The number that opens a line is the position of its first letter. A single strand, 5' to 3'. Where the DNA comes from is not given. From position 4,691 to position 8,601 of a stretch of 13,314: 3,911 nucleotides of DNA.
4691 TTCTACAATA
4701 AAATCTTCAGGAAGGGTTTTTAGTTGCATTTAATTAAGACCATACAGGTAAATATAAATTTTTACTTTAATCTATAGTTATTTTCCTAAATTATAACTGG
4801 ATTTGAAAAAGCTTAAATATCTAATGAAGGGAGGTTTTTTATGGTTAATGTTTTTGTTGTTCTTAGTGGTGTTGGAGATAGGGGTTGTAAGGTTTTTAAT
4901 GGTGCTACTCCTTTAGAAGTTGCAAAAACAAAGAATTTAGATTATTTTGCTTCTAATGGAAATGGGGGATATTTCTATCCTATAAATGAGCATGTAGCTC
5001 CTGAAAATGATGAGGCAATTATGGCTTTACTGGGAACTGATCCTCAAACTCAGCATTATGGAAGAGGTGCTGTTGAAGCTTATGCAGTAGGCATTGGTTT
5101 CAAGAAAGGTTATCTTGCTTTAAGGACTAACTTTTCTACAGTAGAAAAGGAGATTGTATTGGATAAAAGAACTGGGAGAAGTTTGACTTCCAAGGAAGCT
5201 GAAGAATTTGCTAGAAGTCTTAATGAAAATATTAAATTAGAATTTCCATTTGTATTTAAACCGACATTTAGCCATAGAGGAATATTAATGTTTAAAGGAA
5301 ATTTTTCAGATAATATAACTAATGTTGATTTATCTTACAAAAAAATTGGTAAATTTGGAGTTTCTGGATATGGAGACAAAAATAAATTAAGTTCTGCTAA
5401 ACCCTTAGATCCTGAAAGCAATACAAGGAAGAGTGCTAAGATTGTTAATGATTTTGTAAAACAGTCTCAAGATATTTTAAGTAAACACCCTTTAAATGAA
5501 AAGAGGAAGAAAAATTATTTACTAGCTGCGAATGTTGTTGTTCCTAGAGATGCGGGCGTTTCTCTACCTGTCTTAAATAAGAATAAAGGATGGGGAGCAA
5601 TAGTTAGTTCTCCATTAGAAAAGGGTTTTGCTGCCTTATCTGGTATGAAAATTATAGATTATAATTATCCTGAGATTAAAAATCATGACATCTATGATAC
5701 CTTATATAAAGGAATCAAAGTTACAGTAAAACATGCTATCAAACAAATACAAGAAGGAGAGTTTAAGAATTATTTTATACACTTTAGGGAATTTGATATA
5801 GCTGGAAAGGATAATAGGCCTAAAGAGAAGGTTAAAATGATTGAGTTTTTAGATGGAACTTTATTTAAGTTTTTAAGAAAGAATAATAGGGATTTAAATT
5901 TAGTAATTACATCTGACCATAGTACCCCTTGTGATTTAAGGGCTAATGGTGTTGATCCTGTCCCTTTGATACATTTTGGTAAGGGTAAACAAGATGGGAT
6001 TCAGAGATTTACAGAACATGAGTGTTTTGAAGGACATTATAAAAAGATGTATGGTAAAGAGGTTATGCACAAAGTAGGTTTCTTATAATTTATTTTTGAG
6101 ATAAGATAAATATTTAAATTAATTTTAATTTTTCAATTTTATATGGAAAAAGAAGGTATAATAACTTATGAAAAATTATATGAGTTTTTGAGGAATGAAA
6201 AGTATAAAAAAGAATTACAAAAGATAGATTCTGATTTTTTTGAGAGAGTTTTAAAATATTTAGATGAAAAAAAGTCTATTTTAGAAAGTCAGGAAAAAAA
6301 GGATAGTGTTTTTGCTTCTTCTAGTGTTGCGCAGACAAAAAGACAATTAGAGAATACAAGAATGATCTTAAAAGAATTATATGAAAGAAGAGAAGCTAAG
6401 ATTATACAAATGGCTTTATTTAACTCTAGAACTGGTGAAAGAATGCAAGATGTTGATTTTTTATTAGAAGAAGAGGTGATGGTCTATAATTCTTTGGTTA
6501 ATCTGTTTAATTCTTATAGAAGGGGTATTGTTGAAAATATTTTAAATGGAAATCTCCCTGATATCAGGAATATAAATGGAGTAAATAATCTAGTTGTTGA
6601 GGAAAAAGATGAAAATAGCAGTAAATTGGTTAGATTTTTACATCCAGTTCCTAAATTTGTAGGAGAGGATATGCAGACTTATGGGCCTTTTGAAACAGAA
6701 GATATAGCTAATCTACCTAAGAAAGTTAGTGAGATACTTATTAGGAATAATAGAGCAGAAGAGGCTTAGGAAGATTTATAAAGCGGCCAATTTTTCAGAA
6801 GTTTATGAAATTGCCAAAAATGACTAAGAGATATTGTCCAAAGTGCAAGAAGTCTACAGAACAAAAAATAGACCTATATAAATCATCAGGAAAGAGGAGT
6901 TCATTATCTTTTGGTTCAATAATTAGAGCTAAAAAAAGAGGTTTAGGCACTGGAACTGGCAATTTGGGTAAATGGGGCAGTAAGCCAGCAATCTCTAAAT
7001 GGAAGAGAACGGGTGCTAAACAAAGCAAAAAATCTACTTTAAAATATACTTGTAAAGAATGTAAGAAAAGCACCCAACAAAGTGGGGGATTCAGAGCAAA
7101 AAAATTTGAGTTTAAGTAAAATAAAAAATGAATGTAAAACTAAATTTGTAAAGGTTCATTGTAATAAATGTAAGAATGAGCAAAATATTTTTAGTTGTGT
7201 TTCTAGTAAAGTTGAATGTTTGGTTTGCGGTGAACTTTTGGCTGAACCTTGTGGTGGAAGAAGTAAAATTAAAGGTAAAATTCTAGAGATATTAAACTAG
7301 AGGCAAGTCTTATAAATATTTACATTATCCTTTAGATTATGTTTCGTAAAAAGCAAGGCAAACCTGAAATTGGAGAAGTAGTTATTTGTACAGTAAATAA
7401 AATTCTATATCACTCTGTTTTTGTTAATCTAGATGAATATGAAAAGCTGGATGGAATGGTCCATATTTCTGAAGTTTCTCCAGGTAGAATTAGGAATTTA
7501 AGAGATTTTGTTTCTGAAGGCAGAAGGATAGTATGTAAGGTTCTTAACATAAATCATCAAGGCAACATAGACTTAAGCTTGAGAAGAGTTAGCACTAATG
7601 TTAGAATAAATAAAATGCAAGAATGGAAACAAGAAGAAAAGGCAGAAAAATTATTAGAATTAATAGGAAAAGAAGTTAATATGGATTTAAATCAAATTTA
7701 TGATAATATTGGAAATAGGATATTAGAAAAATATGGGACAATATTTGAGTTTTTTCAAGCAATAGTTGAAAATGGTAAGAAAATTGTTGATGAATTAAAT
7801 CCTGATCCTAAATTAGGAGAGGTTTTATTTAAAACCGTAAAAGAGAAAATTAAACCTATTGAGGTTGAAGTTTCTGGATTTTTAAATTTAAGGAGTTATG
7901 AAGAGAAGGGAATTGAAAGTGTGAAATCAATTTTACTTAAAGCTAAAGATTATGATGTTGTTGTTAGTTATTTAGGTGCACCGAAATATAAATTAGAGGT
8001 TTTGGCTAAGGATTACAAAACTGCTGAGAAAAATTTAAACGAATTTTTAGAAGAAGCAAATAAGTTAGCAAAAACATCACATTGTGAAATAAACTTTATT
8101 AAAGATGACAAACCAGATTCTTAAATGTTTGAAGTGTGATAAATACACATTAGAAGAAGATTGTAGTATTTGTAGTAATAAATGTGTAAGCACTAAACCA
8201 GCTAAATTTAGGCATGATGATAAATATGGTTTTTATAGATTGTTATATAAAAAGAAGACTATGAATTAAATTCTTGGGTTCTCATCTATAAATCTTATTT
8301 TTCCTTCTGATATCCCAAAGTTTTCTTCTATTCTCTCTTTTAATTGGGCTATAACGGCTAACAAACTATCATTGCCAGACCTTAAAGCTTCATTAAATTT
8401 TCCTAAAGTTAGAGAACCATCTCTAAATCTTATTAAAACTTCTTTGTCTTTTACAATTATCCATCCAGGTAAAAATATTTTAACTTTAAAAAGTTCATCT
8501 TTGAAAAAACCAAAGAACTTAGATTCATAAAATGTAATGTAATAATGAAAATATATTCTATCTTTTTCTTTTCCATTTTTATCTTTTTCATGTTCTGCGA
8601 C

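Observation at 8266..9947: Opposite-strand orphan gene pair wedged between nop10 and the PAC2 gene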

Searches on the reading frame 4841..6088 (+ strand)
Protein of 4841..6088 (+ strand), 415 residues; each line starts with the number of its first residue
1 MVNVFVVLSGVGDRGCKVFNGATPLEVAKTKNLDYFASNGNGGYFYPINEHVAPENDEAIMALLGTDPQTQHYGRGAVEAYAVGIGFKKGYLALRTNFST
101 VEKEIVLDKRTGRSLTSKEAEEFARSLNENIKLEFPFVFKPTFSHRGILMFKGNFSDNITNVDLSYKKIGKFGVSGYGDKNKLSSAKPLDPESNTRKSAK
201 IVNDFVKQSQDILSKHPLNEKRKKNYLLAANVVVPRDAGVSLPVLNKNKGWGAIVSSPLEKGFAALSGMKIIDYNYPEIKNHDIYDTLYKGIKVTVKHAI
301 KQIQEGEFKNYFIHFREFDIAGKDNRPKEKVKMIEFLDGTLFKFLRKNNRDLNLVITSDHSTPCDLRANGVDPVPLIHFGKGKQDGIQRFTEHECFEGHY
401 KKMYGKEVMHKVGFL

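Call 78: search_protein_families(library=pfam, proteins=[window:4841-6088:+], max_evalue=0.001)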
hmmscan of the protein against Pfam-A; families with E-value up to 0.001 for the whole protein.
window:4841-6088:+ (415 aa): 2 families
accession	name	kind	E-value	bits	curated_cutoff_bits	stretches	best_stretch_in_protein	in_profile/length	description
PF10143.14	PhosphMutase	-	9.5e-37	126.9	21.5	1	37-219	1-170/170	2,3-bisphosphoglycerate-independent phosphoglycerate mutase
PF01676.23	Metalloenzyme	-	5.1e-19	69.2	24.3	1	4-400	4-237/252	Metalloenzyme superfamily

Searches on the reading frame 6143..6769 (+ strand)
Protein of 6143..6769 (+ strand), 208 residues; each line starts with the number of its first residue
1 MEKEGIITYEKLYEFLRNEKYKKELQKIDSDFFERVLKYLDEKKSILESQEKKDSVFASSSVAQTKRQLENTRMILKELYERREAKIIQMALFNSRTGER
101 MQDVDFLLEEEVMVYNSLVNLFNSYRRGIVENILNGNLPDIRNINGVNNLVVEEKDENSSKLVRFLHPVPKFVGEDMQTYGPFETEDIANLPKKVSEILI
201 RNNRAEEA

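Call 3: search_protein_families(library=pfam, proteins=[window:6143-6769:+], max_evalue=1)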
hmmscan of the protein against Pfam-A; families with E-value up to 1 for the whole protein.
window:6143-6769:+ (208 aa): 3 families
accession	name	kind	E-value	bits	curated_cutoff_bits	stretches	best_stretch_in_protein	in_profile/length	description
PF22090.1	Gins51_C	-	8.2e-18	64.4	27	1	162-207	2-47/48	Gins51, C-terminal domain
PF00715.22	IL2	-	0.018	15.5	26.2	1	55-167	14-134/145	Interleukin 2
PF05916.17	Sld5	-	0.02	15.6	22.3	1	16-128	11-100/102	GINS complex protein helical bundle domain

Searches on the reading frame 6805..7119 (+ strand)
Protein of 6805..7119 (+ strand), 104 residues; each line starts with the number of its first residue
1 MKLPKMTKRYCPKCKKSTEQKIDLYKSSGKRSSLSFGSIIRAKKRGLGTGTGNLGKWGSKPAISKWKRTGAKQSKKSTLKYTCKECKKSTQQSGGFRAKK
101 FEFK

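Call 78: search_protein_families(library=pfam, proteins=[window:6805-7119:+], max_evalue=0.001)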
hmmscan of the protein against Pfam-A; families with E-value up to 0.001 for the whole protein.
window:6805-7119:+ (104 aa): 2 families
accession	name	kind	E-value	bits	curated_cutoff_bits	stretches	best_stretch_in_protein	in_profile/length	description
PF00935.25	Ribosomal_L44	-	3.8e-08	34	25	1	18-103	3-75/76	Ribosomal protein L44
PF23499.1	YnfU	-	0.00035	20.8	27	0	7-21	15-29/49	YnfU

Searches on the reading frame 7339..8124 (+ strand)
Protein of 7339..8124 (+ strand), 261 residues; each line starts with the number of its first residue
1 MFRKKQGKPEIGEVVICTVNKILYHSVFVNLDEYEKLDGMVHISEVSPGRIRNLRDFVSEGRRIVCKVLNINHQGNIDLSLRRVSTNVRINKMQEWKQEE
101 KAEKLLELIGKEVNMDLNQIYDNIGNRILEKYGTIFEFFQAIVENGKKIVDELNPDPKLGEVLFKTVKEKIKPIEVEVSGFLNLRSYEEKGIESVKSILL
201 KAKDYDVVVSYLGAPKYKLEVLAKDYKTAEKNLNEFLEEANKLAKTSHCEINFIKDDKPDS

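Call 3: search_protein_families(library=pfam, proteins=[window:7339-8124:+], max_evalue=1)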
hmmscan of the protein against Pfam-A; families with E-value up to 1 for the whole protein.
window:7339-8124:+ (261 aa): 8 families
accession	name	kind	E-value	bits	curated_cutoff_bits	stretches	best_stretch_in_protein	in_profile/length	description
PF07541.17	EIF_2_alpha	-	6.6e-23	81.3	22.8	1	121-226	2-114/114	Eukaryotic translation initiation factor 2 alpha subunit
PF00575.29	S1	-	7.8e-07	29.8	22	1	8-82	1-74/74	S1 RNA binding domain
PF05339.17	DUF739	-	0.0048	17.5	27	1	121-154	5-38/69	Protein of unknown function (DUF739)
PF24915.1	Spectrin_SESTD1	-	0.011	16.6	27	0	100-158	15-73/110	SESTD1-like, spectrin repeat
PF03374.19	ANT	-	0.026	15.3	25.3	1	201-246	10-53/108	Phage antirepressor protein KilAC domain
PF23459.1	S1_RRP5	-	0.11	13.5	27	1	12-76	4-66/72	RRP5 S1 domain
PF13250.11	DUF4041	-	0.15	12.4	27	1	221-252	18-49/56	Domain of unknown function (DUF4041)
PF24219.2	DUF7438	-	0.33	11.8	25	0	205-239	23-56/57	Family of unknown function (DUF7438)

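Call 12: find_related_loci(query=window:7339-8124:+, collection=genome_contigs, flank=10000)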
Query window:7339-8124:+ (261 aa) in genome_contigs; peptide patterns used: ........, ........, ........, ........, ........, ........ (x = any residue, [..] = any of these).
90 stretches matched a pattern; 1 encode a relative of the query (tblastn E <= 1e-3); 1 distinct loci.
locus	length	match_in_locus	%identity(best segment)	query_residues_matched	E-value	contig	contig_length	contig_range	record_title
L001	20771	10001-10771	65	1-257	5e-112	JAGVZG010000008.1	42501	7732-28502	Candidatus Woesearchaeota archaeon isolate RIFCSPHIGHO2_02_FULL_30_43 rifcsphigho2_02_scaffold_984, whole genome shotgun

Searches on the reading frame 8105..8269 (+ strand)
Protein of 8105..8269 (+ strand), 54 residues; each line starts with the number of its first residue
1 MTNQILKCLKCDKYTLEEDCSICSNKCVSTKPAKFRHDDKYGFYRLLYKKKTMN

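Call 3: search_protein_families(library=pfam, proteins=[window:8105-8269:+], max_evalue=1)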
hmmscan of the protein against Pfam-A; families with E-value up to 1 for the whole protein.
window:8105-8269:+ (54 aa): 1 family
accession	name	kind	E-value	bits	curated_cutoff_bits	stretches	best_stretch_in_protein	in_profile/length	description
PF04135.18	Nop10p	-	1.1e-13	51.4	27.2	1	1-51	1-51/52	Nucleolar RNA-binding protein, Nop10p family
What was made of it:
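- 8105..8269 (+): nop10, last gene of the L44e-S27e-aIF2alpha-Nop10 string; left border of the slot. Pfam PF04135, E 1e-13 (call 3)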

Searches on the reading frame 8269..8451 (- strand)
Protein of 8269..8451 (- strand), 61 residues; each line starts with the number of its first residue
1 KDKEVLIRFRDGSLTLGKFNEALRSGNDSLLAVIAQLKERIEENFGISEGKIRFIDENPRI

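Call 65: search_protein_families(library=pfam, proteins=[window:8269-8451:-], max_evalue=10)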
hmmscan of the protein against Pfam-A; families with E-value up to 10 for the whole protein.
seq(61 aa): 2 families
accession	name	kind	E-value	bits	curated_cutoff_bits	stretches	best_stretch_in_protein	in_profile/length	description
PF23534.1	Microp_apicomplexa_20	-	0.13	12.8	27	1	3-52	19-65/79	Apicomplexa microprotein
PF00240.29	ubiquitin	-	0.17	12.1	25.4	1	34-55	21-42/72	Ubiquitin family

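Call 66: search_solved_structures(query=A8, max_evalue=10, show_alignments=3)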
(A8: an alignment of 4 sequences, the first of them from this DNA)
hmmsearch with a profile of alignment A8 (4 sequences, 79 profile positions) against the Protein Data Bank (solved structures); distinct sequences matched with E-value up to 10: 16.
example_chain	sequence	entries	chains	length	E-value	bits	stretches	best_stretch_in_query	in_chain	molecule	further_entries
8ub3_A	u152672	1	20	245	9.4e-05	26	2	12-68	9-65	DpHF7 filament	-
8uao_A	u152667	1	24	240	0.0016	22.1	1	22-68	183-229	DpHF18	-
2v71_A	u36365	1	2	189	0.035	17.8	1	9-57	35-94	NUCLEAR DISTRIBUTION PROTEIN NUDE-LIKE 1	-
6msr_A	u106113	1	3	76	0.036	17.7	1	22-69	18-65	pRO-2.5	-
8ubg_A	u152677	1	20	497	0.056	17.1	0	22-68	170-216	DpHF19,Green fluorescent protein (Fragment)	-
9e5a_A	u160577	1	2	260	0.071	16.8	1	17-54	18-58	Uncharacterized protein R255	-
4yk1_A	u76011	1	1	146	0.076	16.7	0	43-69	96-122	Bartonella effector protein (Bep) substrate of VirB T4SS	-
2v66_B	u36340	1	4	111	0.1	16.2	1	21-57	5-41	NUCLEAR DISTRIBUTION PROTEIN NUDE-LIKE 1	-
6msq_A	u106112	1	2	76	0.17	15.5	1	22-69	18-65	pRO-2.3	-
8glt_0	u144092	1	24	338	0.47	14.1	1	17-69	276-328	C3-comp_O32-15, polyalanine model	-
9om3_B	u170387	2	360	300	1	13.1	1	22-69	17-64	C3-A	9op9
9xzx_D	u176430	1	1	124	1.1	12.9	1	21-52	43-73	NB C112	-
1yqb_A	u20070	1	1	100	1.2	12.9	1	29-56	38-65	Ubiquilin 3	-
5ejs_A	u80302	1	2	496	1.2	12.8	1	13-63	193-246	Myosin-I heavy chain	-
1wx7_A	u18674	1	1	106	1.4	12.7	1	29-56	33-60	Ubiquilin 3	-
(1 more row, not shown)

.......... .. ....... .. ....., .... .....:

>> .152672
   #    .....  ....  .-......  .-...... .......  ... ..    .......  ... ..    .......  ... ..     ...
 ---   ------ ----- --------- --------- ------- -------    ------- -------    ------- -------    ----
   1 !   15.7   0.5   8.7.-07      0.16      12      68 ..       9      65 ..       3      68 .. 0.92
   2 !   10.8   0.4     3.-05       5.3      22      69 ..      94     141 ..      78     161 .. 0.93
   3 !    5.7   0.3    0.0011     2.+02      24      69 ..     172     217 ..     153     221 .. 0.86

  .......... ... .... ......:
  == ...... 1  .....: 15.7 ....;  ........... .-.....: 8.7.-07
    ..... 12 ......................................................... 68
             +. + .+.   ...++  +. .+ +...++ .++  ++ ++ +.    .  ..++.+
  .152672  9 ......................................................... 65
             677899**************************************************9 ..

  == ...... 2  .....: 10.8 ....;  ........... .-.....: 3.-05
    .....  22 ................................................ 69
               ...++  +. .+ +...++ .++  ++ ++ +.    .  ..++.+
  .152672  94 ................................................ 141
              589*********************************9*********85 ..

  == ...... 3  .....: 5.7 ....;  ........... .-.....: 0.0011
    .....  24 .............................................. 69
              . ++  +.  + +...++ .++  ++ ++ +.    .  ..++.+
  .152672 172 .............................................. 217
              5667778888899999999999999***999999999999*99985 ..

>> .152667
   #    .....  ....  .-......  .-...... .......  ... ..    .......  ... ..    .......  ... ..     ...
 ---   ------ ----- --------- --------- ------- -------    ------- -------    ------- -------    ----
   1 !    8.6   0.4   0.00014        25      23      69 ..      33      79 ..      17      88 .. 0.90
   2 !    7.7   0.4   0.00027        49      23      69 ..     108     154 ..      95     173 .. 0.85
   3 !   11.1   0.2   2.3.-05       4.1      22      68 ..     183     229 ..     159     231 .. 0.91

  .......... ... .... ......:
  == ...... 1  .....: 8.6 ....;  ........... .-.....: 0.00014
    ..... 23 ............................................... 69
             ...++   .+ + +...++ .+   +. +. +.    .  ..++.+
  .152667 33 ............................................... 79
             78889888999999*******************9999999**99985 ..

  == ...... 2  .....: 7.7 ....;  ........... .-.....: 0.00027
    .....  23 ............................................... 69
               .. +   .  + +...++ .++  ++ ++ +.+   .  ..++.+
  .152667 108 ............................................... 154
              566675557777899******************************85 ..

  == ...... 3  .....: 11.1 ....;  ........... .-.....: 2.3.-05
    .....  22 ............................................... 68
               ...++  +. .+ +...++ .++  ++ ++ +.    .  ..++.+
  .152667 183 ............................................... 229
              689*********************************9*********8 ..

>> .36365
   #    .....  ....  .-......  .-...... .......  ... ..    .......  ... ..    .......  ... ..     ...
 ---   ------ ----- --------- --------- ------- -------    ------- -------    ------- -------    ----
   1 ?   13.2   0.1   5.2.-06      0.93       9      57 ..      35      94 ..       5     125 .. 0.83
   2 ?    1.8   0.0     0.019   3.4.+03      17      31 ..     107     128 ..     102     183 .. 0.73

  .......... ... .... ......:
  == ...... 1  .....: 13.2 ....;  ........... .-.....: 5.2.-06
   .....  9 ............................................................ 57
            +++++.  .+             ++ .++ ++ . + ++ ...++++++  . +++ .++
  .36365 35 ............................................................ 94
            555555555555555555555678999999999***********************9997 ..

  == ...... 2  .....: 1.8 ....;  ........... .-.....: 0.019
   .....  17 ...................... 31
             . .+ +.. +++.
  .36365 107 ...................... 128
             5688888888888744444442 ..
